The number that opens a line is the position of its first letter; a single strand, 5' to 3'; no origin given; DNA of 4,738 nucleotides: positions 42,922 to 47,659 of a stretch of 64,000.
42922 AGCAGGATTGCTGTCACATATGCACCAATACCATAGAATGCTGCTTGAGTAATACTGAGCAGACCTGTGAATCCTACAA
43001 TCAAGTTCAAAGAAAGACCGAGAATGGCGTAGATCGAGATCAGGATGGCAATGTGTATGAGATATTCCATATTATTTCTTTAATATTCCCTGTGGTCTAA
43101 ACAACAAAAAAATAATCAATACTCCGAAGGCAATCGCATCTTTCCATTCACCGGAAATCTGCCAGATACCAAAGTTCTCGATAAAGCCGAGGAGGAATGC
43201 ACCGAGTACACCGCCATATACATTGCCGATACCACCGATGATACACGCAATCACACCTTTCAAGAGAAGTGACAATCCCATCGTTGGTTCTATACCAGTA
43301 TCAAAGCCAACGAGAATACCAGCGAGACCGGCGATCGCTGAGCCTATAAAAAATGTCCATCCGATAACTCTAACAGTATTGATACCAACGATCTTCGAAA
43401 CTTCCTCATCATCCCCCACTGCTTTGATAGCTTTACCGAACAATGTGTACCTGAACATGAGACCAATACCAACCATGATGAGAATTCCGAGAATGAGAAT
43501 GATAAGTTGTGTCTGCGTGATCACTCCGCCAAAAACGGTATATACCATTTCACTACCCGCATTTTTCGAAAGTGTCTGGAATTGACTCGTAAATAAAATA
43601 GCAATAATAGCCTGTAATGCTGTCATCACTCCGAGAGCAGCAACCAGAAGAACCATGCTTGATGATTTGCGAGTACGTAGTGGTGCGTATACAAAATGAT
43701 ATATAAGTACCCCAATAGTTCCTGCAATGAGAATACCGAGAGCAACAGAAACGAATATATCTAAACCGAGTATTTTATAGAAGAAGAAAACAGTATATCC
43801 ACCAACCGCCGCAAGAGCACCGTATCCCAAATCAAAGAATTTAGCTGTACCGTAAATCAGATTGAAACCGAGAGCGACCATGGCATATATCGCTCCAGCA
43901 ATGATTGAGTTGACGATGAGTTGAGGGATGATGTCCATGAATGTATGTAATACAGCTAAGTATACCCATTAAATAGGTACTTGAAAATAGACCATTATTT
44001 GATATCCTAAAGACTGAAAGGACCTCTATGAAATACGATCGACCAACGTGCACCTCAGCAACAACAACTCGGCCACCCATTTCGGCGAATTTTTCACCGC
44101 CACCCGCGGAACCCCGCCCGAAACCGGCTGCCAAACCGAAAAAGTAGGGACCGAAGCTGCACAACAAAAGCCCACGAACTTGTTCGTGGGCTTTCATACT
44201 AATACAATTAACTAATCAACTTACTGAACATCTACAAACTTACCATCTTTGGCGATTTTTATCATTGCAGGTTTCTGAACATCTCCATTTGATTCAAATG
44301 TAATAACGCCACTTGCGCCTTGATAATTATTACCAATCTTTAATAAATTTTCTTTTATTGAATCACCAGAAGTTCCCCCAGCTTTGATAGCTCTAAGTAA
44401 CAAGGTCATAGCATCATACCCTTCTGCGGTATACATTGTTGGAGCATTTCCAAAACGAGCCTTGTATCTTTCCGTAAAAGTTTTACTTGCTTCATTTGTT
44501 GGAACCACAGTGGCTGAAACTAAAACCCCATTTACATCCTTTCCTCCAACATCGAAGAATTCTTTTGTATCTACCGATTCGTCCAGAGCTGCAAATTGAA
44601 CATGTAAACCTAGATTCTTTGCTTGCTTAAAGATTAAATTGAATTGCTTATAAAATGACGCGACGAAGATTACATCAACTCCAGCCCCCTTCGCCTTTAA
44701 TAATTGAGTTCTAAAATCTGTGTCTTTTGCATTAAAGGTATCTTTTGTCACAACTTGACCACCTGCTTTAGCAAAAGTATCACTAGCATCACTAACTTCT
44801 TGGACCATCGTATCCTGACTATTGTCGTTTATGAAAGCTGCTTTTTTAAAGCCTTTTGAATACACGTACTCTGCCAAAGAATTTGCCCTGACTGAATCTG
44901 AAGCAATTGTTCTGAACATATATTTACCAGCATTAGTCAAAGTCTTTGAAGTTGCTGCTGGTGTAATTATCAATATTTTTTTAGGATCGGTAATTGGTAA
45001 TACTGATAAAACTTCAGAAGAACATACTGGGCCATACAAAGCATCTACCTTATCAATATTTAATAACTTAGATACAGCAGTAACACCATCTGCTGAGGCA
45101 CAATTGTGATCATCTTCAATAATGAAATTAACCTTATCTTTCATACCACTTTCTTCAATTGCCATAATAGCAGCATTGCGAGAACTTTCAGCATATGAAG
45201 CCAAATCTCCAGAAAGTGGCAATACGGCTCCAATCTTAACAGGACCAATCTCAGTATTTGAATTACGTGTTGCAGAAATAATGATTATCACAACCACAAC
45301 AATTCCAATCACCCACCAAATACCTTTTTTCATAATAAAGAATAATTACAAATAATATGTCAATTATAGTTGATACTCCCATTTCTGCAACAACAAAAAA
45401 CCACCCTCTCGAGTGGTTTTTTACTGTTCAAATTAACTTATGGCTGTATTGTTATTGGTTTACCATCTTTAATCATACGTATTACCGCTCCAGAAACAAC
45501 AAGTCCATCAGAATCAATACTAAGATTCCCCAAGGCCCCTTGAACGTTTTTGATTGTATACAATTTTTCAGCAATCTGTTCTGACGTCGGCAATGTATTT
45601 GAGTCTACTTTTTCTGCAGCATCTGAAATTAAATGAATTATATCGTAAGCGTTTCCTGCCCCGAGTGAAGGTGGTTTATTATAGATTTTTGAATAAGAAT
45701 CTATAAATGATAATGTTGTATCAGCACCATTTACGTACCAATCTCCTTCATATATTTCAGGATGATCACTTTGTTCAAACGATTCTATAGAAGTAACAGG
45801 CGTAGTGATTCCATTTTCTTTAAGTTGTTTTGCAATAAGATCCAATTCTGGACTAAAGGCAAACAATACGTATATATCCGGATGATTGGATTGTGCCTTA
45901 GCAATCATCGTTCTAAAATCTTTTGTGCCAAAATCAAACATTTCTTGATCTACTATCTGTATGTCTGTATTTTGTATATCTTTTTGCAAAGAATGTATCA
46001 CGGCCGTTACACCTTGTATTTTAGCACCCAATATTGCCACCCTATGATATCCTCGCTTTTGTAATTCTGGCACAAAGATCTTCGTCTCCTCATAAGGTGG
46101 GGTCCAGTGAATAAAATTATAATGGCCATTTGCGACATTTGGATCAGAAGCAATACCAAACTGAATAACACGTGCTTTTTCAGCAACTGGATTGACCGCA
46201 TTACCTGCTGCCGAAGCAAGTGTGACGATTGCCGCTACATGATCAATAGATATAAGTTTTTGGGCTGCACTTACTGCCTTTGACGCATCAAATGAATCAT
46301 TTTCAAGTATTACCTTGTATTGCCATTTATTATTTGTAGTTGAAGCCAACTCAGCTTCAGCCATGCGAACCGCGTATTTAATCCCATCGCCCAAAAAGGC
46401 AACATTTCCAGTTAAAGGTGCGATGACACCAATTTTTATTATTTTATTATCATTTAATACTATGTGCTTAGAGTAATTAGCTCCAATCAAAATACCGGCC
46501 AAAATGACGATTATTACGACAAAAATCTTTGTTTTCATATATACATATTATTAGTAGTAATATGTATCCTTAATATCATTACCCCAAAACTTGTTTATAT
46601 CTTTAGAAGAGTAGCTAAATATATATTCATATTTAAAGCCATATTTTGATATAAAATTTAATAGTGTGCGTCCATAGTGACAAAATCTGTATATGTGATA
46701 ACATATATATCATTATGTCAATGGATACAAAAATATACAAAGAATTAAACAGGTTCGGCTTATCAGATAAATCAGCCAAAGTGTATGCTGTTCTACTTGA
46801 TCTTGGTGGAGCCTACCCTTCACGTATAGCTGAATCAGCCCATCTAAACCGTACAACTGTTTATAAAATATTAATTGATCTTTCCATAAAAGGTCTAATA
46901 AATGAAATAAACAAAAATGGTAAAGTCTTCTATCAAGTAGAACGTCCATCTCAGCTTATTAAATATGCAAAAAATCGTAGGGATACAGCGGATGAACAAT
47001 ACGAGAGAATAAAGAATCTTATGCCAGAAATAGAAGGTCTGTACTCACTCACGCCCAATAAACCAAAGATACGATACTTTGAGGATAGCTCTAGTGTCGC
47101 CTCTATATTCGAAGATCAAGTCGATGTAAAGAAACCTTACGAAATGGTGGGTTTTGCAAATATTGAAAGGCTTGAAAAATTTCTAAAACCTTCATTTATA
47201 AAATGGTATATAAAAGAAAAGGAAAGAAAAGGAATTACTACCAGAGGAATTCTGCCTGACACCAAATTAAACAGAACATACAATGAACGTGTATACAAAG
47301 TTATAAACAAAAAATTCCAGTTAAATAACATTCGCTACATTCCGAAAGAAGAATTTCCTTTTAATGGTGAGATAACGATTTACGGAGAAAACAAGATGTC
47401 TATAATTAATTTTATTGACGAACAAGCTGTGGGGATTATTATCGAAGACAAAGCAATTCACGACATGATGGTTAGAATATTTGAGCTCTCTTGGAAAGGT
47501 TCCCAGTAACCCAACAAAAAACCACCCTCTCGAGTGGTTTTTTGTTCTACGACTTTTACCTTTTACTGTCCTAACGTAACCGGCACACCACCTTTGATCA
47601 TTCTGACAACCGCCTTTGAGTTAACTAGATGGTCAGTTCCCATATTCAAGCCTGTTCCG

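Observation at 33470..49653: One LivFGHM-type ABC translocator served by seven paralogous substrate-binding proteins, four with a dedicated TrmB-family regulator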

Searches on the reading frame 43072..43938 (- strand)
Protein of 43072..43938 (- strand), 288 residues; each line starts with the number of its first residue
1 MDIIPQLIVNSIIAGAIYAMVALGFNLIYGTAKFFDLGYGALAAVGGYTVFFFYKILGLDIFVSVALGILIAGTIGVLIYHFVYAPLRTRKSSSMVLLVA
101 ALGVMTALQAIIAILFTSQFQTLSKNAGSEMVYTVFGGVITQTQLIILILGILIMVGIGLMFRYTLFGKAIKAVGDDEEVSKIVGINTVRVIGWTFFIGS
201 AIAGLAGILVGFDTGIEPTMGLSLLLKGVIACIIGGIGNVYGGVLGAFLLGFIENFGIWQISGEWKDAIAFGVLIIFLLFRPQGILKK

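Call 4: search_protein_families(library=pfam, proteins=[window:43072-43938:-], max_evalue=0.01)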
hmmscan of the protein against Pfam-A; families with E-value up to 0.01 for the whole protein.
window:43072-43938:- (288 aa): 1 family
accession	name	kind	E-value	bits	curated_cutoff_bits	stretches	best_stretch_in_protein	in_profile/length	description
PF02653.21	BPD_transp_2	-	1.5e-41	142.8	26.8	1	8-278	2-269/269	Branched-chain amino acid transport system / permease component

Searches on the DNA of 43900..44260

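Call 54: search_rna_families(source=window, start=43900, end=44260, threshold=evalue, max_evalue=1)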
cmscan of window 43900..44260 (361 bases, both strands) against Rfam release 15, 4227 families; matches with E-value up to 1: 0.
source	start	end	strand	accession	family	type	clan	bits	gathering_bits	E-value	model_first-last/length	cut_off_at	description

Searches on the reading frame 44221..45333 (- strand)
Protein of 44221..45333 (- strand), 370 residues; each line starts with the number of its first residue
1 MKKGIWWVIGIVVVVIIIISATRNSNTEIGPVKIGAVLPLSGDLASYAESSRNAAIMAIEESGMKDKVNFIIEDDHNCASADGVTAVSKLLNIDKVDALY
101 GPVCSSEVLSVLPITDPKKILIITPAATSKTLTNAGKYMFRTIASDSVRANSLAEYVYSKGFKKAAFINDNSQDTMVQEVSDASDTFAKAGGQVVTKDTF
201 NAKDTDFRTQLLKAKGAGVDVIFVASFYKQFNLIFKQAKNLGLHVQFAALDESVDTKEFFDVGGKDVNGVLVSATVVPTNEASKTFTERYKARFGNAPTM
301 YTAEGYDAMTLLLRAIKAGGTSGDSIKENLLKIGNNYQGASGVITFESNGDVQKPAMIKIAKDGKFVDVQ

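Call 4: search_protein_families(library=pfam, proteins=[window:44221-45333:-], max_evalue=0.01)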
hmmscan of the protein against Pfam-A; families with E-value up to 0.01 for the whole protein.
window:44221-45333:- (370 aa): 3 families
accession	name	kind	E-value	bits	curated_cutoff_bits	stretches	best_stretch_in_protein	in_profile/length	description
PF13458.12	Peripla_BP_6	-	1.7e-54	186.2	31.7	1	31-356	1-333/343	Periplasmic binding protein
PF01094.35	ANF_receptor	-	3.4e-29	102.4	25.4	1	64-356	20-344/353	Receptor family ligand binding region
PF13433.12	Peripla_BP_5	-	1e-11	45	27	1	32-366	1-342/363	Periplasmic binding protein domain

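Call 20: search_solved_structures(query=window:44221-45333:-, max_evalue=0.00001)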
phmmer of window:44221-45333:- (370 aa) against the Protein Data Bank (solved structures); distinct sequences matched with E-value up to 0.00001: 36.
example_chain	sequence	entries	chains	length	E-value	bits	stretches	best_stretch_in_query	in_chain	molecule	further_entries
3td9_A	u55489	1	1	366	8.3e-44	153.5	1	32-365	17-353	Branched chain amino acid ABC transporter, periplasmic amino acid-binding protein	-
4gnr_A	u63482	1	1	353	1.4e-30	110.1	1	30-366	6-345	ABC transporter substrate-binding protein-branched chain amino acid transport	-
4n0q_A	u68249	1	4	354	5.3e-25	91.7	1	31-368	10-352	Leu/Ile/Val-binding protein homolog 3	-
3ipc_A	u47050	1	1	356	6.5e-22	81.5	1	37-369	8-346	ABC transporter, substrate binding protein (Amino acid)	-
3ip5_A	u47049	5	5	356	8.2e-22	81.2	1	37-369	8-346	ABC transporter, substrate binding protein (Amino acid)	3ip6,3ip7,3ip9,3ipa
4mlc_A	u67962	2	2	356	1.1e-21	80.8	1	32-366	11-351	Extracellular ligand-binding receptor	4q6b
1z15_A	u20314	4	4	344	2.3e-21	79.7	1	32-353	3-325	Leu/Ile/Val-binding protein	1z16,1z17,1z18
2liv_A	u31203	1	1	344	8e-21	77.9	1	32-353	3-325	LEUCINE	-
1usg_A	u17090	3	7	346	4.3e-20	75.6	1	32-351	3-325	LEUCINE-SPECIFIC BINDING PROTEIN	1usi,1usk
2lbp_A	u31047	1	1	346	2.1e-19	73.3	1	32-351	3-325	LEUCINE-BINDING PROTEIN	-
4nqr_A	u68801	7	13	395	3.9e-19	72.4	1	68-330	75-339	Amino acid/amide ABC transporter substrate-binding protein, HAAT family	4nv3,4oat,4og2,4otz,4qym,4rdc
4obb_A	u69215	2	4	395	8.5e-19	71.3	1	68-330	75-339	Amino acid/amide ABC transporter substrate-binding protein, HAAT family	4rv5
3sg0_A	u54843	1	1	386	4.1e-18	69.1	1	28-319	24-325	Extracellular ligand-binding receptor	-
4dqd_A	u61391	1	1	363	7.4e-18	68.2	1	31-319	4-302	Extracellular ligand-binding receptor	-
8z0g_A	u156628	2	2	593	3.5e-17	66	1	60-352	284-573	Leu/Ile/Val-binding protein,Leu/Ile/Val-binding protein,mNeonGreen | NeIle,Leu/Ile/Val-binding protein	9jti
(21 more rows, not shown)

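Call 71: search_protein_families(library=ncbifam, proteins=[window:44221-45333:-], max_evalue=0.001)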
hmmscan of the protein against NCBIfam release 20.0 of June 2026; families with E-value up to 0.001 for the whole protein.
window:44221-45333:- (370 aa): 3 families
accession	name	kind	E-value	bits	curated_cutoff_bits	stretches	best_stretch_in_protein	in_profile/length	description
NF011933.0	PRK15404.1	subfamily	6e-34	117.7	477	1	18-353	13-351/370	high-affinity branched-chain amino acid ABC transporter substrate-binding protein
TIGR03407.1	urea_ABC_UrtA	exception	2.2e-15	56.5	492.75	1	32-368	1-347/361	urea ABC transporter substrate-binding protein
TIGR03669.1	urea_ABC_arch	equivalog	3.4e-06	26.3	494.8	1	33-351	2-325/375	urea ABC transporter substrate-binding protein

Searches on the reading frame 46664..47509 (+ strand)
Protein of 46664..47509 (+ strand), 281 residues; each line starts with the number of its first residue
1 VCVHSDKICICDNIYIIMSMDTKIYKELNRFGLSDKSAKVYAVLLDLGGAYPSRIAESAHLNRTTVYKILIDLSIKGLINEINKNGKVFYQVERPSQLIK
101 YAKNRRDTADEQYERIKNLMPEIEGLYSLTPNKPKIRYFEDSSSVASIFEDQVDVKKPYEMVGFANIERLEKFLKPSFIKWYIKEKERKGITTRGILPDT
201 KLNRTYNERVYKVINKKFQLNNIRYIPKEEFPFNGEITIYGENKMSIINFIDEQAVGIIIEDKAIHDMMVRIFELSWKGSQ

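Call 4: search_protein_families(library=pfam, proteins=[window:46664-47509:+], max_evalue=0.01)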
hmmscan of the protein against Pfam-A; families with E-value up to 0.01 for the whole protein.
window:46664-47509:+ (281 aa): 2 families
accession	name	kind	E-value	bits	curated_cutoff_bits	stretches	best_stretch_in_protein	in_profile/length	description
PF01978.25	TrmB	-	3.3e-12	46.5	25.6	1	28-91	1-64/68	Sugar-specific transcriptional regulator TrmB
PF17956.6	NAPRTase_C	-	0.0096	16.8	23.3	0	60-118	37-95/111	Nicotinate phosphoribosyltransferase C-terminal domain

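Call 71: search_protein_families(library=ncbifam, proteins=[window:46715-47509:+], max_evalue=0.001)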
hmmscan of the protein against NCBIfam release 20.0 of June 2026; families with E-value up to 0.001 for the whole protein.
window:46715-47509:+ (264 aa): 4 families
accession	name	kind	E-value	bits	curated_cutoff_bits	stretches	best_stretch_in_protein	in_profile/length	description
NF047390.1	TransRegTrmBL1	equivalog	2.9e-05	23.2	650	1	4-88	3-87/341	HTH-type sugar sensing transcriptional regulator TrmBL1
TIGR01884.1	cas_HTH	subfamily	6.8e-05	22.3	60.2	1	14-70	138-194/202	CRISPR-associated CARF protein Csa3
NF053606.1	Sta1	subfamily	0.00059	19.9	80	0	14-69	16-71/100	Sta1 family transcriptional regulator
NF040851.1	tran_reg_TrmB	equivalog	0.00097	18.4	600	0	1-102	1-102/338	HTH-type sugar-sensing transcriptional regulator TrmB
